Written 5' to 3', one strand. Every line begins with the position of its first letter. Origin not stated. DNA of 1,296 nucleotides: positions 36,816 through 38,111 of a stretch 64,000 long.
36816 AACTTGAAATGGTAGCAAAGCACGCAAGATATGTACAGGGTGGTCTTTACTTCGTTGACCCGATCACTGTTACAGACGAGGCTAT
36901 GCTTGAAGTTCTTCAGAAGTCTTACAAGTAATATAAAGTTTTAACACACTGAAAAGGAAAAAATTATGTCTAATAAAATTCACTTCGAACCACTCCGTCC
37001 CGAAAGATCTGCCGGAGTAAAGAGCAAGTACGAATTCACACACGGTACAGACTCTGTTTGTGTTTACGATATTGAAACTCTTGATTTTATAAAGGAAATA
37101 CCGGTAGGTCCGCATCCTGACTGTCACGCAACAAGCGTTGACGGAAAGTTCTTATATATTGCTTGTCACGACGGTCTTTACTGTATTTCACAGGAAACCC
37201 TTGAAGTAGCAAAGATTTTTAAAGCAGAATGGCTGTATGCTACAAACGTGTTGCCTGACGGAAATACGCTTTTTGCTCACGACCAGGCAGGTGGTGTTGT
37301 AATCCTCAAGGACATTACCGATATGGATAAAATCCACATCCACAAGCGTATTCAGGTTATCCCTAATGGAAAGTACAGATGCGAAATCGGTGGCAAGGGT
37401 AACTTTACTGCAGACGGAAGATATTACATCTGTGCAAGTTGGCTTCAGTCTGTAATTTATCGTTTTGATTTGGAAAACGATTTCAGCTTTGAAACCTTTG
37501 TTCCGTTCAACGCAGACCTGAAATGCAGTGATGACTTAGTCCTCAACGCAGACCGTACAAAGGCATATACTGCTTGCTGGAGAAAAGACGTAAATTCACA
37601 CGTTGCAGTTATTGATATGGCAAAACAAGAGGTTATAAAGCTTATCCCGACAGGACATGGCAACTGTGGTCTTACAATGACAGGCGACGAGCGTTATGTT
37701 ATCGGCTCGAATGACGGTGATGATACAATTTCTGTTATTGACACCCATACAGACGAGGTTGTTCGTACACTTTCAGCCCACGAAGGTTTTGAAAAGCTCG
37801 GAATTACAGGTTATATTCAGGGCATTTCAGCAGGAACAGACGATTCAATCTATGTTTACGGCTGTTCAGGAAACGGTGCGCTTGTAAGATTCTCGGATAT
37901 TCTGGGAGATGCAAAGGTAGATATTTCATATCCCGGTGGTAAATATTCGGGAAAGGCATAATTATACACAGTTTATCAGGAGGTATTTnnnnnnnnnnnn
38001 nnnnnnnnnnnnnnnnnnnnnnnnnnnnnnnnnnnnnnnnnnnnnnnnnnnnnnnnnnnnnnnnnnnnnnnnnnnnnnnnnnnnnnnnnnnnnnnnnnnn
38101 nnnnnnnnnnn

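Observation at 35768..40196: Orphan glycyl radical enzyme with a GCNQ Cys loop, in an operon with Fe-ADH and a beta-propeller and with no activase nearby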

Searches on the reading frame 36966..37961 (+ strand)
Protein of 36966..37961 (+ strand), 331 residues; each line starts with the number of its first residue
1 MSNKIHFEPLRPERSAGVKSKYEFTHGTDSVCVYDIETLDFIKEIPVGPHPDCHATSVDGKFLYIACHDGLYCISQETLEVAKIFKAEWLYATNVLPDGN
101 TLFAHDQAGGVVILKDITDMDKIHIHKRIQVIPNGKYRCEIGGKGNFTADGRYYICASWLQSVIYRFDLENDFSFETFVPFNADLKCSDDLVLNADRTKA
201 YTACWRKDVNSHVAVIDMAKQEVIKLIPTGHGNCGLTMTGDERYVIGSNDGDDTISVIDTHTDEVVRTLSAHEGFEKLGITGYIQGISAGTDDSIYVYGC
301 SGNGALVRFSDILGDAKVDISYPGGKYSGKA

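Call 3: search_protein_families(library=pfam, proteins=[window:36966-37961:+], max_evalue=0.01)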
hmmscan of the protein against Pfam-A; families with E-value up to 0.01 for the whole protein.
window:36966-37961:+ (331 aa): 8 families
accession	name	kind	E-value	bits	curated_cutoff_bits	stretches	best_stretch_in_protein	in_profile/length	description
PF02239.22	Cytochrom_D1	-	2.4e-07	30.1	25.5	1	211-273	57-119/368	Cytochrome D1 heme domain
PF21783.3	YNCE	-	8.6e-07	29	27.1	1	212-269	51-108/339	YNCE-like beta-propeller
PF25172.1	Beta-prop_WDR3_2nd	-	2.6e-06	27.3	140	1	210-293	19-102/293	WDR3 second beta-propeller domain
PF16819.11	DUF5074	-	3.1e-05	23.6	27.2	0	55-119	103-173/353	Domain of unknown function (DUF5074)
PF23414.1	Beta-prop_EML_2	-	3.9e-05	23.6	90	1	24-105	14-99/266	Echinoderm microtubule-associated protein second beta-propeller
PF03646.20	FlaG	-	0.0004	20.9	23.8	0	249-268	59-78/101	FlaG protein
PF25174.1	Beta-prop_THOC3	-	0.0011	18.5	305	0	210-271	68-128/272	THOC3 beta-propeller domain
PF21959.2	DUF6923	-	0.0028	17.9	27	0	142-223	89-164/234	Repeat of unknown function (DUF6923)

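Call 4: search_protein_families(library=ncbifam, proteins=[window:36966-37961:+], max_evalue=0.01)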
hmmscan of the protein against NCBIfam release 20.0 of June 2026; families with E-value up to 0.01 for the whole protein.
window:36966-37961:+ (331 aa): 6 families
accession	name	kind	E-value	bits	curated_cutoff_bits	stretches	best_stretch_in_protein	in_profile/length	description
TIGR03866.1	PQQ_ABC_repeats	subfamily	3e-14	52.8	287.3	2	196-277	6-87/310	PQQ-dependent catabolism-associated beta-propeller protein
NF052460.1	L-NosZ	equivalog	3.6e-12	45.5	700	1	59-276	53-261/480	clade III lactonase-type nitrous-oxide reductase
NF052340.1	hydrazine_beta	equivalog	1.6e-11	43.9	560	2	211-271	97-159/372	hydrazine synthase subunit beta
TIGR02276.1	beta_rpt_yvtn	repeat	8.3e-10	38.5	27.85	1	243-269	4-30/42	beta-propeller repeat protein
NF052342.1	hydrazine_BC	exception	4.4e-06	25.1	1250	0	93-229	44-165/690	hydrazine synthase subunit beta-gamma fusion subunit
NF052280.1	7_blade_YncE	equivalog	0.00024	20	400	0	209-271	236-297/338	7-bladed beta-propeller protein YncE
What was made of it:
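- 36966..37961 (+): Cytoplasmic 7-bladed YVTN-type beta-propeller of an uncharacterised, highly conserved family, 331 aa. TIGR02276 YVTN repeat 38.5 bits vs 27.85 cut-off (call 4).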

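Call 31: find_homologous_proteins(query=window:36966-37961:+, max_evalue=0.00001)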
Query window:36966-37961:+ (331 aa): 188 proteins with E <= 0.00001 among 1372 candidates; the best 120 are listed.
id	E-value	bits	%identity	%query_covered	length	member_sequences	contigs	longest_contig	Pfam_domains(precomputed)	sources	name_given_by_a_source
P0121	1.6e-227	772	100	100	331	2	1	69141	PF25172.2,PF21783.3,PF02239.23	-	-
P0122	6.2e-160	550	72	98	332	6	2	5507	PF02239.23,PF16819.12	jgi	-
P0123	1.3e-156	539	71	98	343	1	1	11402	PF25174.2,PF21783.3,PF02239.23,PF23414.2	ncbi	-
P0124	5.5e-150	517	70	98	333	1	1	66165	PF02239.23,PF23414.2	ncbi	-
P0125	9.2e-148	510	66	100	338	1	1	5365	PF21783.3,PF02239.23,PF23414.2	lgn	-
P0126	1.0e-147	510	69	98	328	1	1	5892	PF21783.3,PF02239.23,PF23414.2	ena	-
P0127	1.4e-146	506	67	100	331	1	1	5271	PF21783.3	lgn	-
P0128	9.8e-146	503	66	100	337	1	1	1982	PF21783.3,PF02239.23,PF23414.2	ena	-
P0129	4.5e-145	501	67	98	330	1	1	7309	PF21783.3,PF02239.23,PF23414.2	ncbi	-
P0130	4.8e-144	498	66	98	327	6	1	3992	PF02239.23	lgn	-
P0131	8.4e-144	497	67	98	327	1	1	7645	PF21783.3,PF02239.23,PF23414.2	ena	-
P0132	4.7e-143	494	67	98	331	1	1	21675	PF21783.3,PF02239.23,PF23414.2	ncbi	-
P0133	1.0e-142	493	66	98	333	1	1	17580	PF21783.3,PF02239.23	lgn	-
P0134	2.3e-142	492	65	98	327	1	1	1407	PF02239.23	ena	-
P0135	2.8e-142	492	65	98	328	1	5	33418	-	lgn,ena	-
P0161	5.3e-136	471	66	94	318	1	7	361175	PF21783.3,PF02239.23,PF16819.12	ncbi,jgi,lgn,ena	-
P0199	1.4e-125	437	59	98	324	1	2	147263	PF21783.3,PF02239.23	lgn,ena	-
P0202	6.0e-125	435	59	98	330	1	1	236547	PF21783.3,PF02239.23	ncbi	ncbi:MAG: hypothetical protein ACYC27_05165 [Armatimonadota bacterium]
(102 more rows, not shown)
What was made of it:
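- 36966..37961 (+): Homologues are 55-72% identical, including in Armatimonadota (call 31).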

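Call 32: find_encoding_contigs(protein=P0202, flank=8000, max_places=2)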
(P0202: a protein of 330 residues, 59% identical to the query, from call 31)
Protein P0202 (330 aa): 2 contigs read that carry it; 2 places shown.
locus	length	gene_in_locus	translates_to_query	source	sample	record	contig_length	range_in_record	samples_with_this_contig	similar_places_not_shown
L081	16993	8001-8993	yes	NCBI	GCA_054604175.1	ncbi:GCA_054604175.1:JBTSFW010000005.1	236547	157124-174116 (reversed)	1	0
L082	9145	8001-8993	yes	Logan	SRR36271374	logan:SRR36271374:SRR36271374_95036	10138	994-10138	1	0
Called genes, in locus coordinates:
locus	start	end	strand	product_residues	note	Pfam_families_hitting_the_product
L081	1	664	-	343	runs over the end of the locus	PF01261:AP_endonuc_2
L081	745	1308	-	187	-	PF13560:HTH_31, PF01381:HTH_3, PF12844:HTH_19 (weak), PF13443:HTH_26 (weak), PF07883:Cupin_2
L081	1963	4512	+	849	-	PF00989:PAS (weak), PF13188:PAS_8 (weak), PF13426:PAS_9 (weak), PF08448:PAS_4, PF13426:PAS_9 (weak), PF08448:PAS_4 (weak), PF07228:SpoIIE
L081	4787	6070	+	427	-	PF12708:Pect-lyase_RHGA_epim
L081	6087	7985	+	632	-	PF02449:Glyco_hydro_42 (faint)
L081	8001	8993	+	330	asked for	PF02239:Cytochrom_D1 (faint), PF21783:YNCE (faint)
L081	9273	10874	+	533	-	-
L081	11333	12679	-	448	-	PF12708:Pect-lyase_RHGA_epim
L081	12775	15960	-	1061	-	PF22422:MGH1-like_GH (faint)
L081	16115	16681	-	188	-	-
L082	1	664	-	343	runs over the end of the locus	PF01261:AP_endonuc_2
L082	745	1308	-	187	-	PF13560:HTH_31, PF01381:HTH_3, PF12844:HTH_19 (weak), PF13443:HTH_26 (weak), PF07883:Cupin_2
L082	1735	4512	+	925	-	PF00989:PAS (weak), PF13188:PAS_8 (weak), PF13426:PAS_9 (weak), PF08448:PAS_4, PF13426:PAS_9 (weak), PF08448:PAS_4 (weak), PF07228:SpoIIE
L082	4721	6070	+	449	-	PF12708:Pect-lyase_RHGA_epim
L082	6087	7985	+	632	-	PF02449:Glyco_hydro_42 (faint)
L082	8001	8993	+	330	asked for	PF02239:Cytochrom_D1 (faint), PF21783:YNCE (faint)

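Call 33: find_encoding_contigs(protein=P0161, flank=8000, max_places=2)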
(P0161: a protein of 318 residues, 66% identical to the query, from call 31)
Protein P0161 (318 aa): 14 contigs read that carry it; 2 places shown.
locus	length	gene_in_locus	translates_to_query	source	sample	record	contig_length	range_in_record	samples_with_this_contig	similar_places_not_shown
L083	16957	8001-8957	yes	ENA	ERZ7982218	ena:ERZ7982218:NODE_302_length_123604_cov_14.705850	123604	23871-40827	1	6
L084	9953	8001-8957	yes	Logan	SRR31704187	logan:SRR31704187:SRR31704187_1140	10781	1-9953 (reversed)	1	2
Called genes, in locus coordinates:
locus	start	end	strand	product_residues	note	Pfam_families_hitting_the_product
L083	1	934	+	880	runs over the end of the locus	PF22848:ASD1_dom (weak), PF06964:Alpha-L-AF_C (faint)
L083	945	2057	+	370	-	-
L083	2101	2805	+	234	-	PF00106:adh_short, PF13561:adh_short_C2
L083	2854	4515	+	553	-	PF18952:DUF5696, PF12905:Glyco_hydro_101 (weak)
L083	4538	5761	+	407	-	PF14307:Glyco_tran_WbsX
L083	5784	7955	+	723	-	PF02901:PFL-like, PF01228:Gly_radical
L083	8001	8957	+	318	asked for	PF02239:Cytochrom_D1 (faint), PF16819:DUF5074 (faint), PF21783:YNCE (faint)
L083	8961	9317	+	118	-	PF07100:ASRT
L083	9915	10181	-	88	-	PF01527:HTH_Tnp_1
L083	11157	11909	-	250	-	PF00106:adh_short, PF01370:Epimerase (weak), PF08659:KR, PF13561:adh_short_C2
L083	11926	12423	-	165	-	PF07155:ECF-ribofla_trS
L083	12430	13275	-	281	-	PF08543:Phos_pyr_kin, PF00294:PfkB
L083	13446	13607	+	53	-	PF07561:DUF1540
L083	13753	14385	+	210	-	PF12822:ECF_trnsprt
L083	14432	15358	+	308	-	PF00892:EamA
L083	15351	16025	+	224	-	PF02811:PHP (weak)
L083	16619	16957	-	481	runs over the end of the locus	PF13145:Rotamase_2, PF13616:Rotamase_3, PF00639:Rotamase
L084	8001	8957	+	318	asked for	PF02239:Cytochrom_D1 (faint), PF16819:DUF5074 (faint), PF21783:YNCE (faint)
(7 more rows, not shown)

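Call 34: find_encoding_contigs(protein=P0199, flank=8000, max_places=2)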
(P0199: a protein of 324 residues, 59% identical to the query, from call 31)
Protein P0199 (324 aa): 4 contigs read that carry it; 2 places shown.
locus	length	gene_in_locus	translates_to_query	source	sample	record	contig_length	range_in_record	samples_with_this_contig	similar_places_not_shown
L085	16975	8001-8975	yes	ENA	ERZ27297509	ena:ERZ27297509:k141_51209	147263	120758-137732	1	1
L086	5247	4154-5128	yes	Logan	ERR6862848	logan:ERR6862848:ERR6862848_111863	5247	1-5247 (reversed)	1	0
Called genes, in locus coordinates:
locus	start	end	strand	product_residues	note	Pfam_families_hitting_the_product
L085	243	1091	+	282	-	PF24739:DUF7690, PF24736:DUF7687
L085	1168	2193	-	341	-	PF04055:Radical_SAM, PF13186:SPASM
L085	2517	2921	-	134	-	PF13581:HATPase_c_2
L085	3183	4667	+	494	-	-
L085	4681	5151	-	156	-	PF14537:Cytochrom_c3_2 (weak)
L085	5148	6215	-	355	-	PF00248:Aldo_ket_red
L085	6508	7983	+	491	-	-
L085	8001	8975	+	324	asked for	PF02239:Cytochrom_D1 (faint), PF21783:YNCE (faint)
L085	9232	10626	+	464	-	PF00884:Sulfatase, PF16347:SGSH_C, PF14707:Sulfatase_C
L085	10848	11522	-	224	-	PF00413:Peptidase_M10 (weak)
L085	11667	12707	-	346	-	PF00149:Metallophos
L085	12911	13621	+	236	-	-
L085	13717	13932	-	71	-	PF15970:HicB-like_2 (weak), PF21748:UPF0150 (weak), PF15919:HicB_lk_antitox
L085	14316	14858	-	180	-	-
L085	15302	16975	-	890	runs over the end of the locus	PF01326:PPDK_N, PF00391:PEP-utilizers, PF02896:PEP-utilizers_C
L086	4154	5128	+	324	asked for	PF02239:Cytochrom_D1 (faint), PF21783:YNCE (faint)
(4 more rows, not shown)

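Call 51: search_solved_structures(query=A4, max_evalue=1, show_alignments=0)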
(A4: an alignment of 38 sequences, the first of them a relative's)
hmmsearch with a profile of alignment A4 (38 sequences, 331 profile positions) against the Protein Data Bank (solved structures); distinct sequences matched with E-value up to 1: 22.
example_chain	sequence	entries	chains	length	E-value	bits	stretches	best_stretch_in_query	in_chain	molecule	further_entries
1l0q_A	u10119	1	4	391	1.6e-23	86.5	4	192-271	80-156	Surface layer protein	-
5c2v_B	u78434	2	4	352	9.2e-11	44.5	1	28-128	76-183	HYDRAZINE SYNTHASE BETA SUBUNIT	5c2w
3bws_A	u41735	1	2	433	1.4e-06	30.7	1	30-68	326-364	protein Lp49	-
6tv2_A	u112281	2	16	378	0.00082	21.6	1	190-271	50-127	Protein NirF | Protein NirF,Protein NirF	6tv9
2xtb_A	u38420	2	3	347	0.00094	21.4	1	162-283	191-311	ADENOSINE KINASE | Adenosine kinase, putative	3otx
4n08_A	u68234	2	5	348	0.00095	21.4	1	162-283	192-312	Adenosine kinase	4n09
8q9x_A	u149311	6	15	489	0.0014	20.9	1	189-270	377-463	Twin-arginine translocation signal domain-containing protein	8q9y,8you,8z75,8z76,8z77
8yu5_A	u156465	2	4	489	0.0015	20.8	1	189-270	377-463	Twin-arginine translocation signal domain-containing protein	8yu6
8bpn_A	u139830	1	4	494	0.0016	20.7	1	187-267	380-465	Twin-arginine translocation signal domain-containing protein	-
5oex_A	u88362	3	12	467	0.003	19.8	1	190-267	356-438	THIOCYANATE DEHYDROGENASE | Uncharacterized protein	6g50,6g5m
6uwe_A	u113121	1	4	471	0.0031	19.8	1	190-267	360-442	thiocyanate dehydrogenase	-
8p3l_A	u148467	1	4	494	0.0033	19.7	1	190-267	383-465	Twin-arginine translocation signal domain-containing protein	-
8p3m_A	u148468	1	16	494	0.0033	19.7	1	190-267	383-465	Twin-arginine translocation signal domain-containing protein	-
6sji_A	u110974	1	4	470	0.0034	19.6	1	190-267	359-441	thiocyanate dehydrogenase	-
5f75_A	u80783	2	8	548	0.0039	19.4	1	190-267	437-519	Thiocyanate dehydrogenase | Uncharacterized protein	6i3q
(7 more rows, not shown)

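Call 52: search_protein_families(library=pfam, proteins=[L083:945-2054:+, L083:2854-4512:+, L083:4538-5758:+, L083:8961-9314:+, L081:6087-7982:+, L081:9273-10871:+, L085:6508-7980:+], max_evalue=0.001)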
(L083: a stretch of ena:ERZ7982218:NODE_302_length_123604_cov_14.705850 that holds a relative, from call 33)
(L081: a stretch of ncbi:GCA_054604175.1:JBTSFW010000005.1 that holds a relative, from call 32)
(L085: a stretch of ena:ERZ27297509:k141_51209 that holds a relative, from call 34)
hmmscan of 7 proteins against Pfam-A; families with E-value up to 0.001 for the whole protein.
L083:945-2054:+ (370 aa): 0 families

L083:2854-4512:+ (553 aa): 3 families
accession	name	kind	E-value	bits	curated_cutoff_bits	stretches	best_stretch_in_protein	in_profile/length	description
PF18952.6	DUF5696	-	5e-50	171.1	25.6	1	124-552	189-603/612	Family of unknown function (DUF5696)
PF12905.13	Glyco_hydro_101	-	4.5e-06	26.7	25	1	213-302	43-130/272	Endo-alpha-N-acetylgalactosaminidase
PF19773.5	DUF6259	-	0.00072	19.2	28.7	0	223-436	69-295/300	Domain of unknown function (DUF6259)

L083:4538-5758:+ (407 aa): 1 family
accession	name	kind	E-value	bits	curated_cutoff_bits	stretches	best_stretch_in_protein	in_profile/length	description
PF14307.12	Glyco_tran_WbsX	-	2.4e-22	80.3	25.1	1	53-375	42-350/350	Glycosyltransferase WbsX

L083:8961-9314:+ (118 aa): 1 family
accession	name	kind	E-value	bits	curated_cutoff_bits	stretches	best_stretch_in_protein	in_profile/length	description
PF07100.16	ASRT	-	3.5e-42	143.6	25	1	2-118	1-118/119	Anabaena sensory rhodopsin transducer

L081:6087-7982:+ (632 aa): 2 families
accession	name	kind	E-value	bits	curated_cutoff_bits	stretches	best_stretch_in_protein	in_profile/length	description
PF01373.23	Glyco_hydro_14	-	3.4e-06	26.7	27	1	169-309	134-267/402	Glycosyl hydrolase family 14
PF02449.21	Glyco_hydro_42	-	1.8e-05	24.7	21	1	211-306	140-231/376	Beta-galactosidase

L081:9273-10871:+ (533 aa): 1 family
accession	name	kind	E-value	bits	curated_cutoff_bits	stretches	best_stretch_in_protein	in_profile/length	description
PF20736.2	Glyco_hydro127M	-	0.00057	20.4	24.2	0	407-468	31-95/95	Beta-L-arabinofuranosidase, GH127 middle domain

L085:6508-7980:+ (491 aa): 0 families

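Call 53: find_related_loci(query=A4, collection=metagenome_contigs, flank=8000)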
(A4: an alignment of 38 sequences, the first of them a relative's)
Query A4 (331 aa) in metagenome_contigs; peptide patterns used: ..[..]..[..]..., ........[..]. (x = any residue, [..] = any of these).
123 stretches matched a pattern; 28 encode a relative of the query (tblastn E <= 1e-3); 27 distinct loci.
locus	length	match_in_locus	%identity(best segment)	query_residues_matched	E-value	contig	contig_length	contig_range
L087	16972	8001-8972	65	5-327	3e-145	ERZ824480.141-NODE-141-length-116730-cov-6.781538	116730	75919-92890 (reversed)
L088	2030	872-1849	64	3-327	2e-149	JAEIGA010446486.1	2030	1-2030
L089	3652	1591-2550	60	6-328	7e-134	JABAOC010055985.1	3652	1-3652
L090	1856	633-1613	61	5-330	1e-139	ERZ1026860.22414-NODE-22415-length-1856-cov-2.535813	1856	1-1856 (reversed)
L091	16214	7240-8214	58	5-331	5e-129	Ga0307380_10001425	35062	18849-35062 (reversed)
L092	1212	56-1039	57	2-329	2e-140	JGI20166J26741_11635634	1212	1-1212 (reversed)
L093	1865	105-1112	54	1-328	4e-134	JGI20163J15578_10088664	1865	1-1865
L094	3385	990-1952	56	6-328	2e-128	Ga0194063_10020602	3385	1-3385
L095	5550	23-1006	57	6-326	2e-125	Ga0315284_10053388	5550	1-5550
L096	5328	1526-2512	57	5-326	2e-125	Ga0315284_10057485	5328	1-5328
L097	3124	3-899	63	30-327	1e-128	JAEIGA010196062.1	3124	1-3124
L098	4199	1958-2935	55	4-329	8e-125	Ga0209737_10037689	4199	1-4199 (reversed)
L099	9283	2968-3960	56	3-329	1e-122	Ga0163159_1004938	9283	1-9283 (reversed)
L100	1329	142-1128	57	5-331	1e-132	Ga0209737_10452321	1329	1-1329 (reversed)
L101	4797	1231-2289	55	6-330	4e-122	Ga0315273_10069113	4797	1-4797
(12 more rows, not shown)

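Call 59: predict_structure(alignment_id=A4)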
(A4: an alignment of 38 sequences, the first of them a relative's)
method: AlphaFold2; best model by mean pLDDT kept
length: 331 residues; sequences in the alignment: 38
mean_pLDDT: 95.2   pTM: 0.93
mean pLDDT of the five models: 95.2, 95.2, 95.0, 95.0, 94.6
residues with pLDDT >= 90: 308; 70-90: 20; 50-70: 1; < 50: 2
segments of 3 or more residues with pLDDT < 50: none
pLDDT, mean of each block of 10 residues (from residue 1): 76 93 95 97 97 96 98 98 97 96 97 98 97 91 94 96 97 97 97 97 91 98 97 95 96 96 98 96 92 94 93 96 95 85
secondary structure, 60 per line:
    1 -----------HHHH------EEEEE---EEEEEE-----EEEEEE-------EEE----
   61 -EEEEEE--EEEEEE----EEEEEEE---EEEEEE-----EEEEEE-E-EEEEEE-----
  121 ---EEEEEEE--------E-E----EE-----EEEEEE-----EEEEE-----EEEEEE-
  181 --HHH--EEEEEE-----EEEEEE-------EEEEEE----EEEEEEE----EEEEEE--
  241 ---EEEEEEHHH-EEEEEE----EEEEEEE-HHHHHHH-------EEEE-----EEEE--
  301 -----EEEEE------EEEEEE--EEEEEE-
elements in order: H12-15 E22-26 E30-35 E41-46 E54-56 E62-67 E70-75 E80-86 E90-95 E101-106 E110-115 E124-130 E153-158 E164-168 E174-179 E188-193 E199-204 E212-217 E222-228 E233-238 E244-249 E254-259 E264-270 H272-278 E286-289 E295-298 E306-310 E317-322 E325-330
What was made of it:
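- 36966..37961 (+): AF2 model pLDDT 95.2 (call 59).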

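Call 63: fold_search(model_id=the predicted structure, library=pdb)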
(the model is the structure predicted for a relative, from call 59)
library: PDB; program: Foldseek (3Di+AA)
matches with E <= 10: 1973; with E <= 0.001: 1733
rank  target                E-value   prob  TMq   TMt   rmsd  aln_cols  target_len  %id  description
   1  1l0q_A                1.1e-15  1.00  0.68  0.58   8.6       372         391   18  Tandem YVTN beta-propeller and PKD domains from an archaeal surface layer protein (released 2002-11-06)
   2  6tv2_A                3.0e-12  1.00  0.56  0.51   7.2       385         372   14  Heme d1 biosynthesis associated Protein NirF (released 2020-04-22)
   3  5yzv_B                6.0e-12  1.00  0.66  0.75   3.1       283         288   15  Biophysical and structural characterization of the thermostable WD40 domain of a prokaryotic protein, Thermomonospora  (released 2018-10-03)
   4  9n74_LQ               1.5e-11  1.00  0.69  0.29   2.4       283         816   12  SSU processome maturation and disassembly, State H (released 2025-10-29)
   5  8gfv_B                2.0e-11  1.00  0.63  0.64   3.5       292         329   11  CryoEM structure of beta-2-adrenergic receptor in complex with GTP-bound Gs heterotrimer (transition intermediate #1 o (released 2024-03-06)
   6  6byn_W                2.1e-11  1.00  0.65  0.70   3.2       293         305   13  Crystal structure of WDR5-Mb(S4) monobody complex (released 2018-07-04)
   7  9rsd_7                2.1e-11  1.00  0.59  0.52   5.5       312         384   12  Ternary complex of a charged molecular glue degrader ZZ1-SO2H, BRD4(BD1) neosubstrate, and the CTLH E3 ligase receptor (released 2026-04-08)
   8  3bws_A                2.5e-11  1.00  0.61  0.51   8.4       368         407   14  Crystal structure of the leptospiral antigen Lp49 (released 2008-10-07)
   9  6rtd_A                3.9e-11  1.00  0.58  0.43   7.0       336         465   15  Dihydro-heme d1 dehydrogenase NirN in complex with DHE (released 2019-06-19)
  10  7ung_e                4.5e-11  1.00  0.68  0.38   3.2       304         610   13  48-nm repeat of the human respiratory doublet microtubule (released 2022-10-05)
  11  9n73_LQ               4.7e-11  1.00  0.67  0.29   2.9       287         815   12  SSU processome maturation and disassembly, State G (released 2025-10-29)
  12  8otz_f                5.2e-11  1.00  0.69  0.39   4.0       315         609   14  48-nm repeat of the native axonemal doublet microtubule from bovine sperm (released 2023-11-22)
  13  8ge4_B                5.5e-11  1.00  0.64  0.64   3.6       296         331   10  CryoEM structure of beta-2-adrenergic receptor in complex with nucleotide-free Gs heterotrimer (#5 of 20) (released 2024-03-06)
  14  9k25_B                6.4e-11  1.00  0.61  0.62   5.7       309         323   11  Cryo-EM structure of apo-P2Y purinoceptor 2-miniGq-Nb35 complex (released 2025-06-11)
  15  9n6v_LQ               6.7e-11  1.00  0.61  0.26  12.8       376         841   11  SSU processome maturation and disassembly, State A (released 2025-11-05)
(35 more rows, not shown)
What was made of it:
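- Closest known: YVTN beta-propellers. Same: The propeller shares the 7-bladed YVTN repeat architecture (calls 4, 51, 63).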
